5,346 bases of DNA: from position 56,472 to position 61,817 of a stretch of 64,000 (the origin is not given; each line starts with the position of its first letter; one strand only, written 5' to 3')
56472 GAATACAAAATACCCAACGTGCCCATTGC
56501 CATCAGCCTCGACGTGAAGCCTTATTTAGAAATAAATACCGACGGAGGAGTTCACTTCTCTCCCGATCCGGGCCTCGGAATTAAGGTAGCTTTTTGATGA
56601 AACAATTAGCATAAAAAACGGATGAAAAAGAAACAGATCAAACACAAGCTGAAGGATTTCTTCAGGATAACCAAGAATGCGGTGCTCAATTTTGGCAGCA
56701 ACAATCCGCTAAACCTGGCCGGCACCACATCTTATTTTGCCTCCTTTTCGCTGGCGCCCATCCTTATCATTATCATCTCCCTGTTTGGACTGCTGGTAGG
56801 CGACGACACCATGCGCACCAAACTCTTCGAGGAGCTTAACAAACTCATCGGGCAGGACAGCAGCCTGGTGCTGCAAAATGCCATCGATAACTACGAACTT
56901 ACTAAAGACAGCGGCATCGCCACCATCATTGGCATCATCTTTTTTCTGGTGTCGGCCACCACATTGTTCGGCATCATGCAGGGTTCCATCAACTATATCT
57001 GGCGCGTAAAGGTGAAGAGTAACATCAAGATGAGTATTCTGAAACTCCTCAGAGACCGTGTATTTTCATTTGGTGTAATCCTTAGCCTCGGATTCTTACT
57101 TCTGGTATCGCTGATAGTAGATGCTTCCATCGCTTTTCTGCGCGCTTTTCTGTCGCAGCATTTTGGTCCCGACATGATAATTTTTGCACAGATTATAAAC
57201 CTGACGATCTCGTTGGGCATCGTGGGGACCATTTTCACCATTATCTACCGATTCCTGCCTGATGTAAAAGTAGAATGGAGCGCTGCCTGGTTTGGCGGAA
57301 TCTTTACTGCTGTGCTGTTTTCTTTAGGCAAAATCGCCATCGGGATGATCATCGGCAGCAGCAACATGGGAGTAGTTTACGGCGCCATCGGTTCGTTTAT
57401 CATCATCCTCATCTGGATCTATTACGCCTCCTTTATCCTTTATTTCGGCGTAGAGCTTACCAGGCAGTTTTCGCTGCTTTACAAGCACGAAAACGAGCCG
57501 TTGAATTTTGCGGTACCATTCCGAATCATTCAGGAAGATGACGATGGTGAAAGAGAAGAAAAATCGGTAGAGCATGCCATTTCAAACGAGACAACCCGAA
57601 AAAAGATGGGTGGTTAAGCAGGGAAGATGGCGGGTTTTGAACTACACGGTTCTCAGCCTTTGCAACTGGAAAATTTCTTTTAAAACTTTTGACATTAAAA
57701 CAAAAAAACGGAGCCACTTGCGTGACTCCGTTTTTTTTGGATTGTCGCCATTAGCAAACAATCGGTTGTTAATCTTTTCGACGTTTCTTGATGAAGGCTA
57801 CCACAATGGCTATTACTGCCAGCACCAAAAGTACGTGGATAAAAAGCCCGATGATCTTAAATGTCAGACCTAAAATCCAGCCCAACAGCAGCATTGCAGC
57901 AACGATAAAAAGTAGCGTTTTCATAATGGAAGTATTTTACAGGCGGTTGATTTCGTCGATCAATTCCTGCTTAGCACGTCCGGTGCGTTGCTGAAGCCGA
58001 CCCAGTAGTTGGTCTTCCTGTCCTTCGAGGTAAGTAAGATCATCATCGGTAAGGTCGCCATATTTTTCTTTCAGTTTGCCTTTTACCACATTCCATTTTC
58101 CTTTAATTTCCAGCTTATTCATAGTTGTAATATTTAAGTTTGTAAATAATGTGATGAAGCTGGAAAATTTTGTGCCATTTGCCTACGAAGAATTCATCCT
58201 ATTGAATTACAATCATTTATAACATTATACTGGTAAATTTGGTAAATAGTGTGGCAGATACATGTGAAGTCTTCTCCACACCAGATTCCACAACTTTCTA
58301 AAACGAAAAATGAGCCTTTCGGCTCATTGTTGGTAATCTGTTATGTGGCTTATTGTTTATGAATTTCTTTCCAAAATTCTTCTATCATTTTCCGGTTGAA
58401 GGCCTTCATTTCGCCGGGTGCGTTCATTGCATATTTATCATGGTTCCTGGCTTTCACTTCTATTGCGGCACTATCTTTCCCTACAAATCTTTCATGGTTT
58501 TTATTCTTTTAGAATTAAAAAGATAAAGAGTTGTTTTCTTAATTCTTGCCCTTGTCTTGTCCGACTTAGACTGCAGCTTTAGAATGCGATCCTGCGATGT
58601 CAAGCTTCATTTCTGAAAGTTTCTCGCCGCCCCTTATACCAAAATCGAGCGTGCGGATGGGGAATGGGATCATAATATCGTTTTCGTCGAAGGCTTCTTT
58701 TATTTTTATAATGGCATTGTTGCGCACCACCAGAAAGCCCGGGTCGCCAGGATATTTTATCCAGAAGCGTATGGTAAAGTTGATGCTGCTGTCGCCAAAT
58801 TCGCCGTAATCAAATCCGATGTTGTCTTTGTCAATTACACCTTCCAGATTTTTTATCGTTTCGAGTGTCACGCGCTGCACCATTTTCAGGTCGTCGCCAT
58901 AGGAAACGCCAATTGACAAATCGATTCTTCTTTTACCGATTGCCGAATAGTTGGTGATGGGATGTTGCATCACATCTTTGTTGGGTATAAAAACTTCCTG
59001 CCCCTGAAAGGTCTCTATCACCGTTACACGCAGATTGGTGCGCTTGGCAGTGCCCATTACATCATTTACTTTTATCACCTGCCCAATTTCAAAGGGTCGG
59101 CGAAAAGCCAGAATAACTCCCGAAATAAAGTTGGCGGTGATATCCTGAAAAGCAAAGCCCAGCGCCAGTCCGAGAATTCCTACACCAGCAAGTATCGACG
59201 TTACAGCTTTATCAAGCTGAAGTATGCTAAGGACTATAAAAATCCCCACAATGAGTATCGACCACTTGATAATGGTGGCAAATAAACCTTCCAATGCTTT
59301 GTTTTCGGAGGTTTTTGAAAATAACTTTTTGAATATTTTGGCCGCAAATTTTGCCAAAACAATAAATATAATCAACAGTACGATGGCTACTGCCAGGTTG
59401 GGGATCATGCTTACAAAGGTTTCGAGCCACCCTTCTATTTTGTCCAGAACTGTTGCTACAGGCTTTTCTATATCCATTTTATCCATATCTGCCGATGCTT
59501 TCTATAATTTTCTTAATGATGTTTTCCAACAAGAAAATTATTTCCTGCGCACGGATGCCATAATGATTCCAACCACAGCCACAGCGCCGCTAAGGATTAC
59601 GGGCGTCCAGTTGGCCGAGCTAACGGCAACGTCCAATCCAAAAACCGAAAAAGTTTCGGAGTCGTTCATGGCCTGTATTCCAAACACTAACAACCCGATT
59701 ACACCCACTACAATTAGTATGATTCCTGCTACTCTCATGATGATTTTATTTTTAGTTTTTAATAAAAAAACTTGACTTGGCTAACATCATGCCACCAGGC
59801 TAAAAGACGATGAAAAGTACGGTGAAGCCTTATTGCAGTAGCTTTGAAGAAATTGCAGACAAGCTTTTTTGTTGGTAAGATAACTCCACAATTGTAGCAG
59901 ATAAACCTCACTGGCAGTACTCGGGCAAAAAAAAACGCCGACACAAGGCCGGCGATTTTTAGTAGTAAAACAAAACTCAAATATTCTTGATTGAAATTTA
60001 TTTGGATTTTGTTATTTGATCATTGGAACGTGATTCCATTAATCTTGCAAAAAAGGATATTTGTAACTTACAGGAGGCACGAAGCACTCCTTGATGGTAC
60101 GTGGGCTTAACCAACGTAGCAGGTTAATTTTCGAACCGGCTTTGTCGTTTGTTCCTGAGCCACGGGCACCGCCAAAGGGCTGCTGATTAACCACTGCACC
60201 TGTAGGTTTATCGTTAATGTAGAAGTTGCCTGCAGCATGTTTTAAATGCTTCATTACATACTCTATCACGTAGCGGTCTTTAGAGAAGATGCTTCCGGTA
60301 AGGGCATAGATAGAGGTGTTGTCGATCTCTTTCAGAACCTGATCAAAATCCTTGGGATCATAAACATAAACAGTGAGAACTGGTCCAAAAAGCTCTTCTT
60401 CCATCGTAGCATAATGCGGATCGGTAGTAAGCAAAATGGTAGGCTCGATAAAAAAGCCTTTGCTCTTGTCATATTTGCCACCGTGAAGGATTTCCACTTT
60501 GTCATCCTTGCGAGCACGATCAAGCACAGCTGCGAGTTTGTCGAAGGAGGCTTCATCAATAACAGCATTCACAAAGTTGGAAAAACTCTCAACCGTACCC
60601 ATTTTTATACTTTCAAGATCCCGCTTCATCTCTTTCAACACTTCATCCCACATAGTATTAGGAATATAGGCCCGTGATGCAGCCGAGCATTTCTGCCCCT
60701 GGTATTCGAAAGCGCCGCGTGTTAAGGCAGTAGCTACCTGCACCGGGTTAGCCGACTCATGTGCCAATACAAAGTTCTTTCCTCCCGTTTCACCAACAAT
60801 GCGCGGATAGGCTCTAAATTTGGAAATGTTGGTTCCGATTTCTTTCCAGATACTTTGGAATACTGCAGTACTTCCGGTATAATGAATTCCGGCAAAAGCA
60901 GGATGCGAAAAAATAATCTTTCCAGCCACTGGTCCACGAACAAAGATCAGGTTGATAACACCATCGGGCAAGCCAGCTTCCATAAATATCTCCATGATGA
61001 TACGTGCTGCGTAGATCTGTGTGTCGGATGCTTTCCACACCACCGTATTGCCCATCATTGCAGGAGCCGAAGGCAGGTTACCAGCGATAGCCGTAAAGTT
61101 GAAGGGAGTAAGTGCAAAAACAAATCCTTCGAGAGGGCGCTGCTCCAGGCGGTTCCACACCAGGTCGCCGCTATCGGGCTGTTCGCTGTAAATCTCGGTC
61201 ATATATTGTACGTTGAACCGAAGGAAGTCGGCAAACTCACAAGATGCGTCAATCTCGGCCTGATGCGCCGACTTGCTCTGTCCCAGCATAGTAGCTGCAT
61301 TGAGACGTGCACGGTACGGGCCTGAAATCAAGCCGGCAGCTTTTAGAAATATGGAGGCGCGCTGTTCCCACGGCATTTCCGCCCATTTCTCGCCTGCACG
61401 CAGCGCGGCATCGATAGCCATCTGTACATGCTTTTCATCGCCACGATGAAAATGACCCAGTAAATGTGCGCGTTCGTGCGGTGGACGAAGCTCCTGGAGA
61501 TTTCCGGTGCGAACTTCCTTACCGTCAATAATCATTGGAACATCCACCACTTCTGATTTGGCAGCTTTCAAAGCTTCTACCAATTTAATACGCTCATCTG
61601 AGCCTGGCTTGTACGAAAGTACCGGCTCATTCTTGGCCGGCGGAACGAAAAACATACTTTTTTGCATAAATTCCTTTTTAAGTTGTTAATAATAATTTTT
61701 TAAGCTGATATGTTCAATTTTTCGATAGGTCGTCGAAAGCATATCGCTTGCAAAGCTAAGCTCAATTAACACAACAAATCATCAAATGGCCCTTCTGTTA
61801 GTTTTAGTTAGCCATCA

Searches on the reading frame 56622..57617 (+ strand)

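Call 82: search_protein_families(library=ncbifam, proteins=[window:56622-57617:+], max_evalue=0.00001)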
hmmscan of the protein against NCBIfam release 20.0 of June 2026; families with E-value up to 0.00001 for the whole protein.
window:56622-57617:+ (331 aa): 3 families
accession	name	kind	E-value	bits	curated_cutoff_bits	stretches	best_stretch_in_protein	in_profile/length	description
NF002457.0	PRK01637.1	equivalog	6.4e-23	81.4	307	1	2-285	5-276/295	virulence factor BrkB family protein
NF003256.0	PRK04214.1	equivalog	2.8e-19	69.4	500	1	29-292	32-281/412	ribonuclease BN/unknown domain fusion protein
TIGR00765.1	yihY_not_rbn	subfamily_domain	1.4e-18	67.6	73.15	1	23-281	9-254/259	YihY family inner membrane protein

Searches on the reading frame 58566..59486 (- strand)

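Call 82: search_protein_families(library=ncbifam, proteins=[window:58566-59486:-], max_evalue=0.00001)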
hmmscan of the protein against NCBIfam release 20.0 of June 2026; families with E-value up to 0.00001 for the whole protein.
window:58566-59486:- (306 aa): 6 families
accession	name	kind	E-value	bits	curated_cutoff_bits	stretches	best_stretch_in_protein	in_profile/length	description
NF047602.1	MscsSHelicob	equivalog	1.7e-38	132.5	400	1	30-276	12-252/260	small-conductance mechanosensitive channel MscS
NF007662.0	PRK10334.1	subfamily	2.6e-31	108.9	321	1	24-281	24-276/286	small-conductance mechanosensitive channel MscS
NF008438.0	PRK11281.1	equivalog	8.5e-30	103.3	991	1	29-275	837-1081/1113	mechanosensitive channel MscK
NF047601.1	MscSThanab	equivalog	3.2e-20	72.7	500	1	37-278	28-272/280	small-conductance mechanosensitive channel MscS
NF008180.0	PRK10929.1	equivalog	4.9e-20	71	809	1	69-280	875-1083/1109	miniconductance mechanosensitive channel MscM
NF008542.0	PRK11465.1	equivalog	6.2e-10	38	596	1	41-172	486-614/741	mechanosensitive channel protein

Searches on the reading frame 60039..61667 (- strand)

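Call 64: search_protein_families(library=pfam, proteins=[window:60039-61667:-], max_evalue=0.00001)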
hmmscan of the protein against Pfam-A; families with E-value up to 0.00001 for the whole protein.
window:60039-61667:- (542 aa): 1 family
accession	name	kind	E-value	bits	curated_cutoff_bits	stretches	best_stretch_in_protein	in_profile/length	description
PF00171.27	Aldedh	-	1e-94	318.2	23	1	64-520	15-456/461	Aldehyde dehydrogenase family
